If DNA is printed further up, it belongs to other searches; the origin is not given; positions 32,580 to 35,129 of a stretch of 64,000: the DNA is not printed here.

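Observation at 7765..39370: Two convergent copies of an exported-protein cassette headed by an Oar-like receptor: candidate undescribed envelope system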

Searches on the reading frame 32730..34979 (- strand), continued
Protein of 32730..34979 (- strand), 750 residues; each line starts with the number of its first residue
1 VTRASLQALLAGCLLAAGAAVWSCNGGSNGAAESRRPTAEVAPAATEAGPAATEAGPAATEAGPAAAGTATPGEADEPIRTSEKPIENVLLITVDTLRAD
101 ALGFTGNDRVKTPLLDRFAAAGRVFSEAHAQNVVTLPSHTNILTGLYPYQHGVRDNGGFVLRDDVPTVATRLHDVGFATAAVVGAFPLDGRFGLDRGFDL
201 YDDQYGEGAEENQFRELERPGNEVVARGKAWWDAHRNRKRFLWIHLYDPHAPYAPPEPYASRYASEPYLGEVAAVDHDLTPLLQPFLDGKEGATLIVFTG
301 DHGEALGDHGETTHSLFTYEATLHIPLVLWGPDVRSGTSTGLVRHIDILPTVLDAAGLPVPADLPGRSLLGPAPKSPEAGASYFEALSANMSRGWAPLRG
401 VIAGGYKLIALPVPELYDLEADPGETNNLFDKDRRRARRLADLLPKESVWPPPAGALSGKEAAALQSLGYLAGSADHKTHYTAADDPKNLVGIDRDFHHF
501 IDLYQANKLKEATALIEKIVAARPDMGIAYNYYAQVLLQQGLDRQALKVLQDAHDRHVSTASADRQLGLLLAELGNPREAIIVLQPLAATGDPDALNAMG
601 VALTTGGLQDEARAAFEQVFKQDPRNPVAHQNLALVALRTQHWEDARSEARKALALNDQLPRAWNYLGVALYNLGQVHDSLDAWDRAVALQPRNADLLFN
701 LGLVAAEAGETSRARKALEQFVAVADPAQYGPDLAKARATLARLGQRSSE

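Call 19: find_encoding_contigs(protein=P0001, flank=10000, max_places=3)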
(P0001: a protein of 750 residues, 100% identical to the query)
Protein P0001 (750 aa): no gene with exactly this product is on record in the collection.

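Call 20: find_encoding_contigs(protein=P0003, flank=10000, max_places=3)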
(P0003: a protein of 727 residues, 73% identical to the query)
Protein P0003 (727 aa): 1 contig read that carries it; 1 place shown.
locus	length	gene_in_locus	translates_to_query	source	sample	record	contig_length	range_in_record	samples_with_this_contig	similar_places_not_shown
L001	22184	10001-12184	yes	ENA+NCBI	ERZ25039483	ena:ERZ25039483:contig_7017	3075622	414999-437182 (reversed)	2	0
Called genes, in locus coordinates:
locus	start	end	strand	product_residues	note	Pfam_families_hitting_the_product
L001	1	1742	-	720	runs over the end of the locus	-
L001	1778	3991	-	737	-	-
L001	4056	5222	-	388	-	PF13424:TPR_12 (faint), PF13432:TPR_16 (faint), PF00515:TPR_1 (faint), PF07719:TPR_2 (faint), PF13181:TPR_8 (faint), PF13428:TPR_14 (faint), PF13429:TPR_15 (weak), PF14559:TPR_19, +3 more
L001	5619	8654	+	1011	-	PF13620:CarboxypepD_reg, PF13715:CarbopepD_reg_2, PF00593:TonB_dep_Rec_b-barrel (weak), PF25183:OMP_b-brl_4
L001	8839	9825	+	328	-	PF13428:TPR_14 (faint), PF13620:CarboxypepD_reg, PF13424:TPR_12 (weak), PF13432:TPR_16 (weak), PF13424:TPR_12 (weak), PF14559:TPR_19, PF13432:TPR_16 (weak), PF14559:TPR_19, +12 more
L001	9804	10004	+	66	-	PF13414:TPR_11 (faint), PF13431:TPR_17 (faint), PF13432:TPR_16 (weak), PF00515:TPR_1, PF07719:TPR_2 (weak), PF13174:TPR_6 (weak)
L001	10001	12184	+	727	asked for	PF00884:Sulfatase, PF01663:Phosphodiest, PF13428:TPR_14 (faint), PF16347:SGSH_C, PF07719:TPR_2 (faint), PF13424:TPR_12 (weak), PF13371:TPR_9 (weak), PF13432:TPR_16 (weak), +8 more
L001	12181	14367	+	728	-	PF07721:TPR_4 (faint), PF13428:TPR_14 (faint), PF13432:TPR_16 (faint), PF00884:Sulfatase, PF01663:Phosphodiest, PF13174:TPR_6 (faint), PF16347:SGSH_C, PF14559:TPR_19 (weak), +8 more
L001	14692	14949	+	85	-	-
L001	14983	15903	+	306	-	PF13489:Methyltransf_23, PF08241:Methyltransf_11 (weak), PF13649:Methyltransf_25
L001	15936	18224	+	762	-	PF13424:TPR_12 (faint), PF01839:FG-GAP (faint), PF13517:FG-GAP_3, PF07593:UnbV_ASPIC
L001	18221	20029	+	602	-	PF07719:TPR_2 (faint), PF12895:ANAPC3 (faint), PF13174:TPR_6 (faint), PF13428:TPR_14 (faint), PF13424:TPR_12 (faint), PF00515:TPR_1 (faint), PF14559:TPR_19 (weak), PF13432:TPR_16 (weak), +3 more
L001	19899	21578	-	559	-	PF13517:FG-GAP_3, PF01839:FG-GAP (weak), PF13517:FG-GAP_3, PF07593:UnbV_ASPIC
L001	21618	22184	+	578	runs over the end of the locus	PF13231:PMT_2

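Call 21: find_encoding_contigs(protein=P0006, flank=10000, max_places=2)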
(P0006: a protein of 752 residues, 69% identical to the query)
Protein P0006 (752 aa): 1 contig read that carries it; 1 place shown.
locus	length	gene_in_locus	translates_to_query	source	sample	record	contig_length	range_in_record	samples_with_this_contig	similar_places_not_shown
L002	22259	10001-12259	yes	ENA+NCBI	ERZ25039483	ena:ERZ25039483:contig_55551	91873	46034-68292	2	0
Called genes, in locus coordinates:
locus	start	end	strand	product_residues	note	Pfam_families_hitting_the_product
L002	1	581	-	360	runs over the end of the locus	-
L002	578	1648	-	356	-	-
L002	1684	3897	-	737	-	-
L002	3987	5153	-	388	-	PF13432:TPR_16 (faint), PF07719:TPR_2 (faint), PF07721:TPR_4 (faint), PF13431:TPR_17 (faint), PF13429:TPR_15 (weak), PF14559:TPR_19, PF14559:TPR_19, PF13428:TPR_14 (weak), +9 more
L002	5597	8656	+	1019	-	PF13620:CarboxypepD_reg, PF13715:CarbopepD_reg_2, PF07715:Plug (weak)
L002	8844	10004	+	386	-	PF13620:CarboxypepD_reg, PF13424:TPR_12, PF13432:TPR_16 (weak), PF14559:TPR_19 (weak), PF28559:TPR_SusR (weak), PF14559:TPR_19, PF13414:TPR_11 (weak), PF00515:TPR_1 (weak), +17 more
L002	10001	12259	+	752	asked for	PF00884:Sulfatase, PF01663:Phosphodiest (weak), PF16347:SGSH_C, PF00515:TPR_1 (faint), PF07719:TPR_2 (faint), PF14559:TPR_19 (weak), PF13371:TPR_9, PF13432:TPR_16 (weak), +8 more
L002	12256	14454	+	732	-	PF07721:TPR_4 (faint), PF00884:Sulfatase, PF01663:Phosphodiest, PF16347:SGSH_C, PF13432:TPR_16, PF12895:ANAPC3, PF12895:ANAPC3 (weak), PF14559:TPR_19, +11 more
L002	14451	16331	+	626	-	-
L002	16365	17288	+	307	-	PF13489:Methyltransf_23, PF08241:Methyltransf_11 (weak), PF13649:Methyltransf_25 (weak)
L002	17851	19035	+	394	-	PF12895:ANAPC3 (faint), PF13428:TPR_14 (faint), PF14559:TPR_19 (weak), PF13432:TPR_16 (weak), PF00515:TPR_1 (weak), PF07719:TPR_2 (weak), PF13424:TPR_12 (weak), PF14559:TPR_19, +6 more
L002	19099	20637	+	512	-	PF13231:PMT_2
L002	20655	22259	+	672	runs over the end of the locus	PF00884:Sulfatase, PF01663:Phosphodiest, PF16347:SGSH_C, PF14559:TPR_19 (weak), PF13432:TPR_16 (weak), PF13424:TPR_12, PF13432:TPR_16, PF14559:TPR_19, +11 more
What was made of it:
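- GT2 + PMT_2 is directly linked to an AP-TPR gene both here (G8, G7, G6) and in L002 (call 21). L002 lacks CRTAC1, and L001 lacks the deiminase (calls 20, 21).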

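Call 22: find_encoding_contigs(protein=P0049, flank=10000, max_places=2)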
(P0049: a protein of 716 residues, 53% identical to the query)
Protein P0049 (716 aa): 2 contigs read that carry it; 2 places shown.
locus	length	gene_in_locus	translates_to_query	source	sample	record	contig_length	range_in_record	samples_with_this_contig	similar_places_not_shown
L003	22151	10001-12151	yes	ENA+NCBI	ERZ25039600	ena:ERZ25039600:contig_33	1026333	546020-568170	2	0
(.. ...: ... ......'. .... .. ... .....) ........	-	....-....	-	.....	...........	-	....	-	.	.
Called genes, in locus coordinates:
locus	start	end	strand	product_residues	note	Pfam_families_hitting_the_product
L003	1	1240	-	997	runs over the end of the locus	PF13620:CarboxypepD_reg (weak), PF25183:OMP_b-brl_4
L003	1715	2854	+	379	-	PF13371:TPR_9 (faint), PF07719:TPR_2 (faint), PF13181:TPR_8 (faint), PF13424:TPR_12 (faint), PF13431:TPR_17 (faint), PF14559:TPR_19 (weak), PF13432:TPR_16, PF14559:TPR_19, +11 more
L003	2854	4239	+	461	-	PF11376:DUF3179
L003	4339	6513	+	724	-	-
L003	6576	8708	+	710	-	-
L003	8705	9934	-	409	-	PF23914:TPR_CcmH_CycH (weak), PF13432:TPR_16, PF13428:TPR_14 (weak), PF13414:TPR_11 (weak), PF13432:TPR_16, PF14559:TPR_19, PF13432:TPR_16, PF14559:TPR_19, +22 more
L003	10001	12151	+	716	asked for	PF00884:Sulfatase, PF01663:Phosphodiest (weak), PF16347:SGSH_C, PF21545:T7SS_EccA1_N (weak), PF13432:TPR_16 (weak), PF23914:TPR_CcmH_CycH (weak), PF00515:TPR_1 (weak), PF07719:TPR_2 (weak), +11 more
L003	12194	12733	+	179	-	-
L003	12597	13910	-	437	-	-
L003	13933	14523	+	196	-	-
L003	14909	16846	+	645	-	PF02824:TGS, PF07973:tRNA_SAD, PF00587:tRNA-synt_2b, PF03129:HGTP_anticodon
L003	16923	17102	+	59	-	PF01632:Ribosomal_L35p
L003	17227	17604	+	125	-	PF00453:Ribosomal_L20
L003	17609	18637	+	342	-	PF02912:Phe_tRNA-synt_N, PF01409:tRNA-synt_2d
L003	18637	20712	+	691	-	PF03483:B3_4, PF03484:B5 (weak), PF17759:tRNA_synthFbeta, PF03147:FDX-ACB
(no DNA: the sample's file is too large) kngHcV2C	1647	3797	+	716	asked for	PF00884:Sulfatase, PF01663:Phosphodiest (weak), PF16347:SGSH_C, PF21545:T7SS_EccA1_N (weak), PF13432:TPR_16 (weak), PF23914:TPR_CcmH_CycH (weak), PF00515:TPR_1 (weak), PF07719:TPR_2 (weak), +11 more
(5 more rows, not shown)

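Call 23: find_encoding_contigs(protein=P0078, flank=10000, max_places=2)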
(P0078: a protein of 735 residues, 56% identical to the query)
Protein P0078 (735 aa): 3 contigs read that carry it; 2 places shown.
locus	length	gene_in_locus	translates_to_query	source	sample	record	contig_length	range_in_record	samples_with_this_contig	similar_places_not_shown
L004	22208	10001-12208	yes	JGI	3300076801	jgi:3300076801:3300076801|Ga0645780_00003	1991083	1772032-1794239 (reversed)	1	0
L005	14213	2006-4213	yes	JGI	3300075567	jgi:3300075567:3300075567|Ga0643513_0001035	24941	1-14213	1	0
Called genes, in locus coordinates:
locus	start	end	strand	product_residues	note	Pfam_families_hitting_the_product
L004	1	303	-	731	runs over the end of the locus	-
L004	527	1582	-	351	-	PF13428:TPR_14 (faint), PF13429:TPR_15 (faint), PF25060:ARM_TT21_2nd (faint), PF13432:TPR_16 (weak), PF14559:TPR_19 (weak), PF14559:TPR_19 (weak), PF17874:TPR_MalT (weak), PF14559:TPR_19, +14 more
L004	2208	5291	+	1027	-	PF13620:CarboxypepD_reg, PF07715:Plug (weak)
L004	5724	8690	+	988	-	PF13620:CarboxypepD_reg, PF07715:Plug (weak)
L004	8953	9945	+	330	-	PF13620:CarboxypepD_reg, PF13174:TPR_6 (faint), PF14559:TPR_19 (weak), PF14559:TPR_19 (weak), PF13371:TPR_9 (weak), PF13432:TPR_16, PF00515:TPR_1 (weak), PF07719:TPR_2 (weak), +5 more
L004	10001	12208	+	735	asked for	PF13428:TPR_14 (faint), PF00884:Sulfatase, PF01663:Phosphodiest (weak), PF16347:SGSH_C, PF12895:ANAPC3 (faint), PF07719:TPR_2 (weak), PF13371:TPR_9 (weak), PF13432:TPR_16 (weak), +8 more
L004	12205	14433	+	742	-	PF00884:Sulfatase, PF01663:Phosphodiest, PF13428:TPR_14 (faint), PF16347:SGSH_C (weak), PF07719:TPR_2 (faint), PF13432:TPR_16 (weak), PF14559:TPR_19 (faint), PF23914:TPR_CcmH_CycH (faint), +1 more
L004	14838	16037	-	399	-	PF13431:TPR_17 (faint), PF07719:TPR_2 (faint), PF13174:TPR_6 (faint), PF13424:TPR_12 (faint), PF14559:TPR_19 (weak), PF14559:TPR_19 (weak), PF13428:TPR_14 (weak), PF14559:TPR_19 (weak), +7 more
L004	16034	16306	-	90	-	PF04226:Transgly_assoc (weak)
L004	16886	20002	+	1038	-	PF13620:CarboxypepD_reg, PF25183:OMP_b-brl_4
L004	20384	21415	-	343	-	PF14238:DUF4340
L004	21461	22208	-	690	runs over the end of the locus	PF23357:DUF7088, PF09822:ABC_transp_aux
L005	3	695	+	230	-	?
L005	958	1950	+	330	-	PF13620:CarboxypepD_reg, PF13174:TPR_6 (faint), PF14559:TPR_19 (weak), PF14559:TPR_19 (weak), PF13371:TPR_9 (weak), PF13432:TPR_16, PF00515:TPR_1 (weak), PF07719:TPR_2 (weak), +5 more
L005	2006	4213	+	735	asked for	PF13428:TPR_14 (faint), PF00884:Sulfatase, PF01663:Phosphodiest (weak), PF16347:SGSH_C, PF12895:ANAPC3 (faint), PF07719:TPR_2 (weak), PF13371:TPR_9 (weak), PF13432:TPR_16 (weak), +8 more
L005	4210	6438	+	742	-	PF00884:Sulfatase, PF01663:Phosphodiest, PF13428:TPR_14 (faint), PF16347:SGSH_C (weak), PF07719:TPR_2 (faint), PF13432:TPR_16 (weak), PF14559:TPR_19 (faint), PF23914:TPR_CcmH_CycH (faint), +1 more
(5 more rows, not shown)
